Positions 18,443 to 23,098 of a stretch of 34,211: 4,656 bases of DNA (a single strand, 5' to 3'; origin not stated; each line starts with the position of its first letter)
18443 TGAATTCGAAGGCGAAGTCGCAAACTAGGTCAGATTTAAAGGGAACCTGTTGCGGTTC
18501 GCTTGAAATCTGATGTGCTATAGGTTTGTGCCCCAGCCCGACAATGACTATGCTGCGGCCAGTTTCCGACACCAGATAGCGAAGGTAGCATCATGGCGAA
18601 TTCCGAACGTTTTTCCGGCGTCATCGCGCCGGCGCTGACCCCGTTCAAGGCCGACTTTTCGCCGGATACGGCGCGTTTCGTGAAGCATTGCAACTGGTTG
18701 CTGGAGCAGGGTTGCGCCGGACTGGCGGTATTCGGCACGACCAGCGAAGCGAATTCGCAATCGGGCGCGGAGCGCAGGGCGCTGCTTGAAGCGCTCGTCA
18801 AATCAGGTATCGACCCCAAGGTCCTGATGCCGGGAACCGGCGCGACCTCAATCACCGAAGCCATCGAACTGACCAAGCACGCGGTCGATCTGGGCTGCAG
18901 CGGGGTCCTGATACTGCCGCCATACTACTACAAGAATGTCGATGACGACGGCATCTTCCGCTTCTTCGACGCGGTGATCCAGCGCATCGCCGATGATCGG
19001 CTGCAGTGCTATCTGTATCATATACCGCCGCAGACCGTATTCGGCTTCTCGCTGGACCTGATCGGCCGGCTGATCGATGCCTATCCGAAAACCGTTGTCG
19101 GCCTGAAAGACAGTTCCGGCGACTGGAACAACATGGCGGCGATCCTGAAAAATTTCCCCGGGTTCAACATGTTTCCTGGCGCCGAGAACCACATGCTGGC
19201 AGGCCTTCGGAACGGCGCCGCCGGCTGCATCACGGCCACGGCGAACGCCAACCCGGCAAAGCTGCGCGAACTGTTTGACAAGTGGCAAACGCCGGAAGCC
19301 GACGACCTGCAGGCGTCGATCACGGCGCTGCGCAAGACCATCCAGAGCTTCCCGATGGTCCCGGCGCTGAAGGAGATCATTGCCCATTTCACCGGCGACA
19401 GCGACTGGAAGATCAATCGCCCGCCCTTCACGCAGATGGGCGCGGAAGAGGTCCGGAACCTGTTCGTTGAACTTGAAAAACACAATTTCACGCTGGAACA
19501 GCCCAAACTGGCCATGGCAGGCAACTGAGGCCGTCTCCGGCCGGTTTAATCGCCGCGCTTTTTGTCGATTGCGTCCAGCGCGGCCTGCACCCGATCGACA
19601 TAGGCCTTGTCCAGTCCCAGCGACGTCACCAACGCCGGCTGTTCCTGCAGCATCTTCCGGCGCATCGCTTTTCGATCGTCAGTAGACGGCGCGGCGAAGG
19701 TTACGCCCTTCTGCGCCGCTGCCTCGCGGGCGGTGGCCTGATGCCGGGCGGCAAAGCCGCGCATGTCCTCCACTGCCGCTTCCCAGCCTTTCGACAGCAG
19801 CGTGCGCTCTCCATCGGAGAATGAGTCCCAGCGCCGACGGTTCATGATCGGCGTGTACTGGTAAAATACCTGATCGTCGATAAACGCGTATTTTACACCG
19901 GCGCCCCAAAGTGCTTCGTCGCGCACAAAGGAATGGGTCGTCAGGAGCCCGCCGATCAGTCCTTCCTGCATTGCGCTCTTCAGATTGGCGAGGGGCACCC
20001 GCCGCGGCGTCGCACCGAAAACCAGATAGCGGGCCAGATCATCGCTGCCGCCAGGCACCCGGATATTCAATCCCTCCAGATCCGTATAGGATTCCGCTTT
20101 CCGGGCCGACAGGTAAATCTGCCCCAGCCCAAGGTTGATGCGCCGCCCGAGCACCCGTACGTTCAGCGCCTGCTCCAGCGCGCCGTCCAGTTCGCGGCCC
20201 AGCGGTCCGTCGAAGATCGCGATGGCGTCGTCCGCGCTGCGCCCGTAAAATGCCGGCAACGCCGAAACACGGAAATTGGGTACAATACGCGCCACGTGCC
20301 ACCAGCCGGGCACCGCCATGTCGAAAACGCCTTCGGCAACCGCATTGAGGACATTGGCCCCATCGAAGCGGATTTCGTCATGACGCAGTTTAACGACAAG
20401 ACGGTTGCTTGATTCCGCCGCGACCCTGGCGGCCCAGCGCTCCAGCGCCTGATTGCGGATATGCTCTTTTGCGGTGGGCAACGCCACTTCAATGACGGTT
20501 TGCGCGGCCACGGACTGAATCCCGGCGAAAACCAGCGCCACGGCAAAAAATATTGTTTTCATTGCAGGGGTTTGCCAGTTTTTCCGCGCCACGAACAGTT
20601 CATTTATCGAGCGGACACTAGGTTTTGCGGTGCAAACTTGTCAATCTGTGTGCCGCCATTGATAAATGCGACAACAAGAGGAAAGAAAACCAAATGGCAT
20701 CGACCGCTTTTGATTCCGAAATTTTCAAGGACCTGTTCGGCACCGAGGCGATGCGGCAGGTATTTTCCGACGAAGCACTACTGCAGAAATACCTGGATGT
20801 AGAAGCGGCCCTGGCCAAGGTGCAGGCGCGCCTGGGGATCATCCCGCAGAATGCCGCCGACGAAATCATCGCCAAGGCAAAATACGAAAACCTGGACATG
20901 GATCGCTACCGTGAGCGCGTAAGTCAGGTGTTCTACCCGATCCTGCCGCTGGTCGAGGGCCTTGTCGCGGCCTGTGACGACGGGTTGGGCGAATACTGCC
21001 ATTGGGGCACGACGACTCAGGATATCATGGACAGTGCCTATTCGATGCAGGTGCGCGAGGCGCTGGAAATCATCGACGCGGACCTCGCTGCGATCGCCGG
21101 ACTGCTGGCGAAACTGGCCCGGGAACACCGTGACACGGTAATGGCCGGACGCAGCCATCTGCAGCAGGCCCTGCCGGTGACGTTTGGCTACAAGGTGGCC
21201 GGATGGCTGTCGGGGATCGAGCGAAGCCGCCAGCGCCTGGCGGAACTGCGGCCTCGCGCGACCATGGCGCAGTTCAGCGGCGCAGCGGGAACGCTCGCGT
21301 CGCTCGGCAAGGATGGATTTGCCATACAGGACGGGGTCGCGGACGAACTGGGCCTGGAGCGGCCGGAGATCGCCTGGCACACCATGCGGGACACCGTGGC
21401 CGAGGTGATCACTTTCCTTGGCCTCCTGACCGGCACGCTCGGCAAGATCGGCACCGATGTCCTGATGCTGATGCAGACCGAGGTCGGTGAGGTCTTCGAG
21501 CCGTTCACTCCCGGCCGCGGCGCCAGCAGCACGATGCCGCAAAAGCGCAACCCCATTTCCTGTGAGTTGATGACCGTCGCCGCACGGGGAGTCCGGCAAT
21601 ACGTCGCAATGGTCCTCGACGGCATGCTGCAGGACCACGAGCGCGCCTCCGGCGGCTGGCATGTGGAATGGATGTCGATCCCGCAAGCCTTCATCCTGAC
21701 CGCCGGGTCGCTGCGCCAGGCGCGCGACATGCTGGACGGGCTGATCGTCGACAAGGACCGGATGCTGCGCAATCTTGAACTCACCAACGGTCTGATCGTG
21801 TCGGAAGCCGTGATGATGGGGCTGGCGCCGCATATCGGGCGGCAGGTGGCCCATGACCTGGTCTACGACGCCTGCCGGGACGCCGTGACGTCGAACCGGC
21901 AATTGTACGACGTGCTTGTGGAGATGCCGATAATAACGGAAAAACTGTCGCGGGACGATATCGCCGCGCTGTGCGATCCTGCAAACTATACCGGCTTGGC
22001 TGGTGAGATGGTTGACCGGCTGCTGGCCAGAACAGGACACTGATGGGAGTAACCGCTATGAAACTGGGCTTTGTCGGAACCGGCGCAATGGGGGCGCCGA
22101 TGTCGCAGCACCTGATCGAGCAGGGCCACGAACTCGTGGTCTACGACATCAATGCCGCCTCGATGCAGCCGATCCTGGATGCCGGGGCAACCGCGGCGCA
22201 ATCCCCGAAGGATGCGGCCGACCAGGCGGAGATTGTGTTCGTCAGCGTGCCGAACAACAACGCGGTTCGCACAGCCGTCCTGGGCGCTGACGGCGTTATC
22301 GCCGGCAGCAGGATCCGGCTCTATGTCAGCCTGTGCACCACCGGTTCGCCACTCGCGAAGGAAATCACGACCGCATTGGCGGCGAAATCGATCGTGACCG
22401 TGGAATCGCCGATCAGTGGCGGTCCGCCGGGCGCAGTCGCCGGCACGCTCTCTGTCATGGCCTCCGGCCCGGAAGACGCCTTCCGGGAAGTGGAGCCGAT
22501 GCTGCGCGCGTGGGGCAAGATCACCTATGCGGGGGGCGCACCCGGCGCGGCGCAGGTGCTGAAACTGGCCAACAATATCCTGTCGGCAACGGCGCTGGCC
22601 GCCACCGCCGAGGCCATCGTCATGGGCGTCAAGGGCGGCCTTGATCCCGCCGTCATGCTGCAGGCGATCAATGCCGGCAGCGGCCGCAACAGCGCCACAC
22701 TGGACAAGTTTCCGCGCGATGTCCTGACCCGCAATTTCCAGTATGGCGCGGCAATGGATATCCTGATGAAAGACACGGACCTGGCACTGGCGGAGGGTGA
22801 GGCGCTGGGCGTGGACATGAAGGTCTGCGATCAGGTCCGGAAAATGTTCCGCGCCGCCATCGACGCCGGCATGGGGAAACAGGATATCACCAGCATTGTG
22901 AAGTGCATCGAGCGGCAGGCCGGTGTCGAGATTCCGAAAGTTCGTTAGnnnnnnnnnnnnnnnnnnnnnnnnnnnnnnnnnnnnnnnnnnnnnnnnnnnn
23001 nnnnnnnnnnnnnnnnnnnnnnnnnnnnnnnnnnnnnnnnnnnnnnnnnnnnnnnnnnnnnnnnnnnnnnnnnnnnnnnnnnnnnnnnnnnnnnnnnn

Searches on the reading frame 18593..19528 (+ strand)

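Call 9: search_protein_families(library=pfam, proteins=[window:18593-19528:+])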
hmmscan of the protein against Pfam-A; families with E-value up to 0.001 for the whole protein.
window:18593-19528:+ (311 aa): 1 family
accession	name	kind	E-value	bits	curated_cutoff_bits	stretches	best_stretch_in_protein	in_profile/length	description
PF00701.28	DHDPS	-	5e-45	153.9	22.1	1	7-290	2-282/289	Dihydrodipicolinate synthetase family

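Call 10: search_protein_families(library=ncbifam, proteins=[window:18593-19528:+], max_evalue=0.01)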
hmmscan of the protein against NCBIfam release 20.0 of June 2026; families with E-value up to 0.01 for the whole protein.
window:18593-19528:+ (311 aa): 7 families
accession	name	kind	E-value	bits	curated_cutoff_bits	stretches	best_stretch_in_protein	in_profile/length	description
TIGR00674.1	dapA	equivalog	4.2e-36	124.3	206.15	1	10-250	2-240/286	4-hydroxy-tetrahydrodipicolinate synthase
TIGR02313.1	HpaI-NOT-DapA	exception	7.3e-36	123.4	396.7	1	7-235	1-226/294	2,4-dihydroxyhept-2-ene-1,7-dioic acid aldolase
NF003164.0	PRK04147.1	equivalog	8.1e-30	104.1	281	1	7-289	4-282/294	N-acetylneuraminate lyase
NF040954.1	Arch_KDGaldase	equivalog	6.8e-27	94.5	390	1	10-298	3-282/288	bifunctional 2-dehydro-3-deoxy-phosphogluconate/2-dehydro-3-deoxy-6-phosphogalactonate aldolase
TIGR00683.1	nanA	equivalog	7.3e-27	94.4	382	1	8-283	2-274/293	N-acetylneuraminate lyase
TIGR03249.1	KdgD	equivalog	2.1e-20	73.1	373.95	1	7-233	9-230/299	5-dehydro-4-deoxyglucarate dehydratase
NF002958.0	PRK03620.1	subfamily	7.4e-20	71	278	1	5-223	9-221/307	5-dehydro-4-deoxyglucarate dehydratase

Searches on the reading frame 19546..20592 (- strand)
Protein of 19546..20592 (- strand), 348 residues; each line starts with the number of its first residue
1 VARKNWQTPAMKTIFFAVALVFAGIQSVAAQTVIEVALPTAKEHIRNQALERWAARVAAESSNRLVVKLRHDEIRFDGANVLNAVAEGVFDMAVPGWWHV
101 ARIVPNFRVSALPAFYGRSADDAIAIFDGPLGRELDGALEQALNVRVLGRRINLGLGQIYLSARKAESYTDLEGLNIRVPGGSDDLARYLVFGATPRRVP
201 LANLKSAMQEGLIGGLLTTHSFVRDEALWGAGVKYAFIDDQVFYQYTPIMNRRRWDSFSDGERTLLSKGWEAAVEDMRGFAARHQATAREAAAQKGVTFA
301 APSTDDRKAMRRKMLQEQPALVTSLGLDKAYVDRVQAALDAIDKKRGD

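Call 9: search_protein_families(library=pfam, proteins=[window:19546-20592:-])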
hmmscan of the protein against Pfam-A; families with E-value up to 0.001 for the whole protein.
window:19546-20592:- (348 aa): 1 family
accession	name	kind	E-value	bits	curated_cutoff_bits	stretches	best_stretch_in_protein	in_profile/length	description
PF03480.18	DctP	-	7.5e-30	104.7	23.4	1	41-314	6-275/286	Bacterial extracellular solute-binding protein, family 7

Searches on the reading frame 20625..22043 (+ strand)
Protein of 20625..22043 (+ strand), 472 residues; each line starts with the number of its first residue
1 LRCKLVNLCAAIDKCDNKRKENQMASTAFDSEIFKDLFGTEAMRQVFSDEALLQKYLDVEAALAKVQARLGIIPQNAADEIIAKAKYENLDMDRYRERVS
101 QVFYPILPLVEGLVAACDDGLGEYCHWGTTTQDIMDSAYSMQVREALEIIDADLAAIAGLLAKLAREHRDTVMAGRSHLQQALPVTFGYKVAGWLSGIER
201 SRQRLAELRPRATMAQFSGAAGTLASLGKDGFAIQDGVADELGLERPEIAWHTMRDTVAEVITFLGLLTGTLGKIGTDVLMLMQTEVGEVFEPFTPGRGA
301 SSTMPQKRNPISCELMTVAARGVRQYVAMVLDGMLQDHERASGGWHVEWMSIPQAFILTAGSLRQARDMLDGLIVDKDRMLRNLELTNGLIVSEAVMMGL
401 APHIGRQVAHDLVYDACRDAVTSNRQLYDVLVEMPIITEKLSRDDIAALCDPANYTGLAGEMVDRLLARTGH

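Call 9: search_protein_families(library=pfam, proteins=[window:20625-22043:+])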
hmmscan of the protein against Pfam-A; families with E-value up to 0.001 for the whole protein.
window:20625-22043:+ (472 aa): 2 families
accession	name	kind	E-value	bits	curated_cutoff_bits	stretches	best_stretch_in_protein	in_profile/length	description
PF00206.25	Lyase_1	-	6e-47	161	27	1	40-323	7-310/312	Lyase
PF10397.14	ADSL_C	-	1.1e-21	77.4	32.7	1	389-466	1-79/79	Adenylosuccinate lyase C-terminus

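Call 10: search_protein_families(library=ncbifam, proteins=[window:20625-22043:+], max_evalue=0.01)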
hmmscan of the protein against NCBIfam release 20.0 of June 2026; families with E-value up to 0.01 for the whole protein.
window:20625-22043:+ (472 aa): 19 families
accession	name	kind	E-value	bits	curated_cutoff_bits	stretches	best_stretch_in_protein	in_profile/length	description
NF006554.0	PRK09053.1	equivalog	8.2e-155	516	595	1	31-469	6-447/453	3-carboxy-cis,cis-muconate cycloisomerase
NF052536.2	CoM_syn_XcbD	exception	1.6e-132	442.4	600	1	27-467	3-443/443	3-sulfopropionylcysteine synthase XcbD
NF006500.1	PRK08937.2-4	subfamily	3.2e-127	425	626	1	29-470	5-446/448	adenylosuccinate lyase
NF052556.1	NtrsucLyaStm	equivalog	3.1e-115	385.7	650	1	27-468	11-465/466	nitrosuccinate lyase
TIGR02426.1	protocat_pcaB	equivalog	5.1e-111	370.8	355.75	1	34-373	2-338/338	3-carboxy-cis,cis-muconate cycloisomerase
TIGR00928.1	purB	equivalog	4.3e-93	312.5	326.2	1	38-466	5-435/436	adenylosuccinate lyase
NF004631.0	PRK05975.1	equivalog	3.3e-71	240.1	371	1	24-371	1-343/352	3-carboxy-cis,cis-muconate cycloisomerase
TIGR00838.1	argH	equivalog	3e-22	79.3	279.5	1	49-318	24-292/455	argininosuccinate lyase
NF006764.0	PRK09285.1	equivalog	1.8e-20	72.8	446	1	121-465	113-454/456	adenylosuccinate lyase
NF008964.0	PRK12308.1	equivalog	5.9e-15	54.6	657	1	120-328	98-302/624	argininosuccinate lyase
NF002563.0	PRK02186.1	subfamily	5.8e-14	51.3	625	1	51-432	436-816/890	argininosuccinate lyase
NF009089.0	PRK12425.1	equivalog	4.5e-12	45.6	840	1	151-422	159-432/464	class II fumarate hydratase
NF008909.0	PRK12273.1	subfamily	5.6e-12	45.3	510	1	130-440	142-450/474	aspartate ammonia-lyase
TIGR00979.1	fumC_II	equivalog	1.4e-11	43.8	664.75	1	153-333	160-348/458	class II fumarate hydratase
NF052535.1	CoM_syn_XcbC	exception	1.9e-11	43.4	575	1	104-420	85-397/495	2-phosphosulfolactate phosphatase XcbC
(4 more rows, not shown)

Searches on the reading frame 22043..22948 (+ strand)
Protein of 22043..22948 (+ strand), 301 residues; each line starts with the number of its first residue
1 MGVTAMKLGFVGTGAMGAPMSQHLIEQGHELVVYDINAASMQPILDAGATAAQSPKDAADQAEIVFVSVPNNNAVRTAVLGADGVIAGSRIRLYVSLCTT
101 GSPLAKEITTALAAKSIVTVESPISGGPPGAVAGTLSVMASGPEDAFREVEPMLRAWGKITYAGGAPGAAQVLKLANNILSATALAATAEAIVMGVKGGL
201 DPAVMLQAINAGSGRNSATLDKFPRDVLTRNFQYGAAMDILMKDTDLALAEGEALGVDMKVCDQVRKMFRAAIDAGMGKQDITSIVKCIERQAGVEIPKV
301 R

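Call 9: search_protein_families(library=pfam, proteins=[window:22043-22948:+])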
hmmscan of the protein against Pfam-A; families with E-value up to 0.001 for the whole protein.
window:22043-22948:+ (301 aa): 5 families
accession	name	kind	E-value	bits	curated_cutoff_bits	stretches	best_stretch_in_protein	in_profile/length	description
PF03446.21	NAD_binding_2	-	9.4e-39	133.4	21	1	7-161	1-157/161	NAD binding domain of 6-phosphogluconate dehydrogenase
PF14833.11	NAD_binding_11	-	2.6e-35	121.8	30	1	168-288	1-121/122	NAD-binding of NADP-dependent 3-hydroxyisobutyrate dehydrogenase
PF03807.23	F420_oxidored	-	4.3e-09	37.3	21.6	1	7-76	1-74/94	NADP oxidoreductase coenzyme F420-dependent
PF21761.2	RedAm-like_C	-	8.1e-07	29.8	27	1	167-290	2-126/127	NADPH-dependent reductive aminase-like, C-terminal domain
PF02826.25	2-Hacid_dh_C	-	0.00033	20.5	25.1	1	4-76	35-106/178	D-isomer specific 2-hydroxyacid dehydrogenase, NAD binding domain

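Call 10: search_protein_families(library=ncbifam, proteins=[window:22043-22948:+], max_evalue=0.01)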
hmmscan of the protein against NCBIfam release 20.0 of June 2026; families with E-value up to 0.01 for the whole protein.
window:22043-22948:+ (301 aa): 18 families
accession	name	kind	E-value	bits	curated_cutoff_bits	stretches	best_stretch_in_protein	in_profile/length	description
NF008592.0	PRK11559.1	equivalog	1.3e-65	221.6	397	1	5-298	2-295/296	2-hydroxy-3-oxopropionate reductase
TIGR01505.1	tartro_sem_red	equivalog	2.1e-54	184.7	340.75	1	7-296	1-290/291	2-hydroxy-3-oxopropionate reductase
TIGR01692.1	HIBADH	equivalog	7.6e-51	173.2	291.6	1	10-288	1-286/288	3-hydroxyisobutyrate dehydrogenase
NF043037.1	ThreonDh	equivalog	1e-47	163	350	1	6-299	3-294/297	L-threonate dehydrogenase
NF012005.0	PRK15461.1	equivalog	2e-44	152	348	1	7-295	3-292/298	sulfolactaldehyde 3-reductase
NF011633.0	PRK15059.1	equivalog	5.9e-37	127.4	451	1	6-293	1-287/292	2-hydroxy-3-oxopropionate reductase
NF007161.0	PRK09599.1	subfamily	3.8e-15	55.9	271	1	6-190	1-189/302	NADP-dependent phosphogluconate dehydrogenase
TIGR00872.1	gnd_rel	equivalog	1.2e-11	44.4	297.2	1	6-192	1-189/299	phosphogluconate dehydrogenase (NAD(+)-dependent, decarboxylating)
NF006765.0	PRK09287.1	equivalog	5.1e-08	32.2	413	1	110-156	114-159/476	NADP-dependent phosphogluconate dehydrogenase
NF006409.0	PRK08655.1-3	equivalog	7.3e-07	29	310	1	8-72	3-68/290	prephenate dehydrogenase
TIGR03911.1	pyrrolys_PylD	equivalog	2.1e-06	27.1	150.05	1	10-92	150-234/266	3-methylornithyl-N6-L-lysine dehydrogenase PylD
TIGR00873.1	gnd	equivalog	6.4e-06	25.2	426.7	1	109-156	109-155/467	decarboxylating NADP(+)-dependent phosphogluconate dehydrogenase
TIGR03026.1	NDP-sugDHase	subfamily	0.00092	18.1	189.8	1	6-41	1-36/413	nucleotide sugar dehydrogenase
NF005111.0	PRK06545.2-3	equivalog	0.0021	17.1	344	1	10-74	18-82/371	prephenate dehydrogenase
NF006307.0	PRK08507.1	equivalog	0.0032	16.7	295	1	6-76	1-73/275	prephenate dehydrogenase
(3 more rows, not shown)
